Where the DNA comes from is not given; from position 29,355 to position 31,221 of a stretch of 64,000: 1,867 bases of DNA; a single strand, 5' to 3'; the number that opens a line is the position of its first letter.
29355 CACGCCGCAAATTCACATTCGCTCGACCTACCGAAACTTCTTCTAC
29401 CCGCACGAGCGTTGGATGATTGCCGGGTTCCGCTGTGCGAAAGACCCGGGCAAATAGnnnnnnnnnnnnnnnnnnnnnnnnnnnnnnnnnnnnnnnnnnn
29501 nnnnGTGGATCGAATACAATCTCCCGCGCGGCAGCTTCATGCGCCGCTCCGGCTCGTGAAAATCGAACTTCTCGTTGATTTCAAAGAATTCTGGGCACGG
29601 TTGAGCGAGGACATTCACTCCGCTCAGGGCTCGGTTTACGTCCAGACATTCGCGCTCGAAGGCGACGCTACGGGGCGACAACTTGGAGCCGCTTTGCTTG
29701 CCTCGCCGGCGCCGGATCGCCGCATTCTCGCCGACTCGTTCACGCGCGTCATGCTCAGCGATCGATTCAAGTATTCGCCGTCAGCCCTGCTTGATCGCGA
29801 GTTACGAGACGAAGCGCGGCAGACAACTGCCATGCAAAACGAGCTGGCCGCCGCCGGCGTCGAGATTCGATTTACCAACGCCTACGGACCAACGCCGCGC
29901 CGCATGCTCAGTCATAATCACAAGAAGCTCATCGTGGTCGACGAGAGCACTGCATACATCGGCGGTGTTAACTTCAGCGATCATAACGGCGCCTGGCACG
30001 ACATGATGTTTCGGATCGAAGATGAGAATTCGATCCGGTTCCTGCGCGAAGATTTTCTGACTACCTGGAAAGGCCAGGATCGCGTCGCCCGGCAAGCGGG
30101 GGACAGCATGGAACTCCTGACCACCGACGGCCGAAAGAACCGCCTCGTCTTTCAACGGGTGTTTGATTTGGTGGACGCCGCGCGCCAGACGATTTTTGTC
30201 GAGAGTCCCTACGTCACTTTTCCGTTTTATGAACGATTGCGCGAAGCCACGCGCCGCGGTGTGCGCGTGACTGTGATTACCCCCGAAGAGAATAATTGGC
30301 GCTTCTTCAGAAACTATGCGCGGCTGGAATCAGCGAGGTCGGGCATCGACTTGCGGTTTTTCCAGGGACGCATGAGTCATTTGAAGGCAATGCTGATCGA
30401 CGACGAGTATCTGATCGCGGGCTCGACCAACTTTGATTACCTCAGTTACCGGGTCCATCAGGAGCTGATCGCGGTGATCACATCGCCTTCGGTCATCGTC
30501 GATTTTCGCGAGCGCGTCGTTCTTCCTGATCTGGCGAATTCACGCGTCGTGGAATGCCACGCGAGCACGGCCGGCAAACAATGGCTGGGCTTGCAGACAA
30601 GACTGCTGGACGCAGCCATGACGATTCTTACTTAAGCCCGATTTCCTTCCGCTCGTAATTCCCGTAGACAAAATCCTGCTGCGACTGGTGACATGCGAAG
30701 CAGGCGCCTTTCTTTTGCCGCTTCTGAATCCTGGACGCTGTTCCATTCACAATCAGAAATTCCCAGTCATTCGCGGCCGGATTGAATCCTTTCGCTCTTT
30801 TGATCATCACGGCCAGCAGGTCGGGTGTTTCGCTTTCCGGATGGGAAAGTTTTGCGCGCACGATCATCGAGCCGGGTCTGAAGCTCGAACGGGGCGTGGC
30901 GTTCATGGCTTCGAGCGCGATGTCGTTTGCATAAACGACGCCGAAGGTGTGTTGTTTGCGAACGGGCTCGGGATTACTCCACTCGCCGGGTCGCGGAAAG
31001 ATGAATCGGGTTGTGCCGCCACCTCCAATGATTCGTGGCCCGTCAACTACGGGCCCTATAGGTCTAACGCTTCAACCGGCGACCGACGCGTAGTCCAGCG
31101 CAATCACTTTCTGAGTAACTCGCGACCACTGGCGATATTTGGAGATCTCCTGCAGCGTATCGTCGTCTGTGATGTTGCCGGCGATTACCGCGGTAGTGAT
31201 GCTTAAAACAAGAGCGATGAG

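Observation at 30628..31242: Candidate new selenoprotein: a cytochrome P460-family haem protein split by one in-frame UGA with a SECIS-like hairpin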

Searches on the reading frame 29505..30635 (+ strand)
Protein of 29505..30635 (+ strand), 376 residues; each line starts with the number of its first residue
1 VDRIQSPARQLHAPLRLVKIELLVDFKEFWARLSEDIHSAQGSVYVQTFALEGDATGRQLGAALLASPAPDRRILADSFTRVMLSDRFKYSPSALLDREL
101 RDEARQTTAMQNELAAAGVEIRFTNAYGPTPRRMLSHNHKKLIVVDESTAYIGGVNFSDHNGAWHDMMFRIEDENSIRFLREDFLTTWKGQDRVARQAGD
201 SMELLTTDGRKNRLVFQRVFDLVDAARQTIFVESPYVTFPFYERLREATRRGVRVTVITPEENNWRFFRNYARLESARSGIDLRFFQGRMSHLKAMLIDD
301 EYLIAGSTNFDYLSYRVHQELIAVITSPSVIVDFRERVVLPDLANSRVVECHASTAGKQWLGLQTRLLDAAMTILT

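Call 22: search_protein_families(library=ncbifam, proteins=[window:29505-30635:+], max_evalue=0.001)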
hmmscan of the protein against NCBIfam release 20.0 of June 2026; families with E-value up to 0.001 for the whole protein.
window:29505-30635:+ (376 aa): 8 families
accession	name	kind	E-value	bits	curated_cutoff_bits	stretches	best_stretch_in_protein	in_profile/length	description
NF008427.0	PRK11263.1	equivalog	3.2e-24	85.8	281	2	111-338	82-336/409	cardiolipin synthase ClsB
TIGR04265.1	bac_cardiolipin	equivalog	4.1e-19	68.9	290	1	19-350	120-458/483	cardiolipin synthase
NF010490.0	PRK13912.1-1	equivalog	2.3e-09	37.5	211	1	217-336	33-150/159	nuclease NucT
NF038319.1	DISARM_DrmC_I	equivalog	2.9e-09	36.8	133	1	207-310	87-203/236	DISARM system phospholipase D-like protein DrmC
NF006946.0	PRK09428.1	equivalog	8.9e-09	34.7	314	0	15-67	22-74/451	CDP-diacylglycerol--serine O-phosphatidyltransferase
NF009107.0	PRK12452.1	equivalog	1e-08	34.4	787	1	219-349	349-483/509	cardiolipin synthase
NF041068.1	DpdK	equivalog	2.4e-07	30.5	100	1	229-333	55-158/167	phospholipase D-like domain-containing protein DpdK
NF010493.0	PRK13912.1-4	equivalog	8.9e-05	22.5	351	0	242-324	56-147/171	nuclease NucT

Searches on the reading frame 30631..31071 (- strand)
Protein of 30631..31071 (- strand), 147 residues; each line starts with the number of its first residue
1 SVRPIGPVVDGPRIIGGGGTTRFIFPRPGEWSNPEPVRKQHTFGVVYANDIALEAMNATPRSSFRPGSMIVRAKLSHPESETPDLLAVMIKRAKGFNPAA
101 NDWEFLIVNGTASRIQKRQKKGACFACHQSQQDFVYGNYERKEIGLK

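Call 70: predict_structure(alignment_id=A7)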
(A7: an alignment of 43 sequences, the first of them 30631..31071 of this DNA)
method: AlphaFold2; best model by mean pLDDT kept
length: 147 residues; sequences in the alignment: 43
mean_pLDDT: 65.9   pTM: 0.56
mean pLDDT of the five models: 65.9, 61.4, 59.0, 58.5, 49.4
residues with pLDDT >= 90: 27; 70-90: 52; 50-70: 9; < 50: 59
segments of 3 or more residues with pLDDT < 50: 1-23, 28-38, 125-147
pLDDT, mean of each block of 10 residues (from residue 1): 36 38 46 47 86 89 89 89 91 82 87 83 49 34 34
secondary structure, 60 per line:
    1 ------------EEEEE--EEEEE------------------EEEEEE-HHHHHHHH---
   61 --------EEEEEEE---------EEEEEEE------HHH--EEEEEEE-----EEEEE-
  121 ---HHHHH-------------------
elements in order: E13-17 E20-24 E43-48 H50-57 E69-75 E85-91 E103-109 E115-119 H124-128

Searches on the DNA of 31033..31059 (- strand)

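Call 60: build_rna_model(alignment_id=A6, structure=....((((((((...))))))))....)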
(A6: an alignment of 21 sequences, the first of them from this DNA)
Model R1 built from alignment A6 (21 sequences, 27 columns); structure: as given.
model positions 27; base pairs 8; branch points 0; effective number of sequences 21; information 0.815 bits per position. Calibrated on 0.2 Mb of random sequence (short: E-values are rough).
structure used (alignment columns):
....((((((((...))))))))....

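Call 61: search_with_rna_model(model_id=R1, source=window, filters=off, max_evalue=10, show_alignments=3)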
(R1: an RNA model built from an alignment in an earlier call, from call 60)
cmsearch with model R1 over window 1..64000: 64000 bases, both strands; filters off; matches with E-value up to 10: 46.
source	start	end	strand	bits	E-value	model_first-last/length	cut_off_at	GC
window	31033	31059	-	26.2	0.00015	1-27/27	no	0.63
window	48948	48974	-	16.5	0.063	1-27/27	no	0.52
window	3935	3961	+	14.9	0.16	1-27/27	no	0.7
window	5999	6025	+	14.1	0.28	1-27/27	no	0.63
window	31480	31506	+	13.8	0.34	1-27/27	no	0.7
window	56113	56140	-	13.4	0.42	1-27/27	no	0.86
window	55618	55644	+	12.9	0.6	1-27/27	no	0.63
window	48948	48974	+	12.6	0.69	1-27/27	no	0.52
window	57216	57238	+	12.6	0.72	1-27/27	no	0.78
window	24126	24162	+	12.5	0.76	1-27/27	no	0.62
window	57216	57252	-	12.5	0.77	1-27/27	no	0.76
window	34886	34912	+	12.4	0.78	1-27/27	no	0.63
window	44080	44106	+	12.3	0.85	1-27/27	no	0.59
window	34376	34410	+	12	1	1-27/27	no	0.57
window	21275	21304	+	11.4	1.5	1-27/27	no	0.73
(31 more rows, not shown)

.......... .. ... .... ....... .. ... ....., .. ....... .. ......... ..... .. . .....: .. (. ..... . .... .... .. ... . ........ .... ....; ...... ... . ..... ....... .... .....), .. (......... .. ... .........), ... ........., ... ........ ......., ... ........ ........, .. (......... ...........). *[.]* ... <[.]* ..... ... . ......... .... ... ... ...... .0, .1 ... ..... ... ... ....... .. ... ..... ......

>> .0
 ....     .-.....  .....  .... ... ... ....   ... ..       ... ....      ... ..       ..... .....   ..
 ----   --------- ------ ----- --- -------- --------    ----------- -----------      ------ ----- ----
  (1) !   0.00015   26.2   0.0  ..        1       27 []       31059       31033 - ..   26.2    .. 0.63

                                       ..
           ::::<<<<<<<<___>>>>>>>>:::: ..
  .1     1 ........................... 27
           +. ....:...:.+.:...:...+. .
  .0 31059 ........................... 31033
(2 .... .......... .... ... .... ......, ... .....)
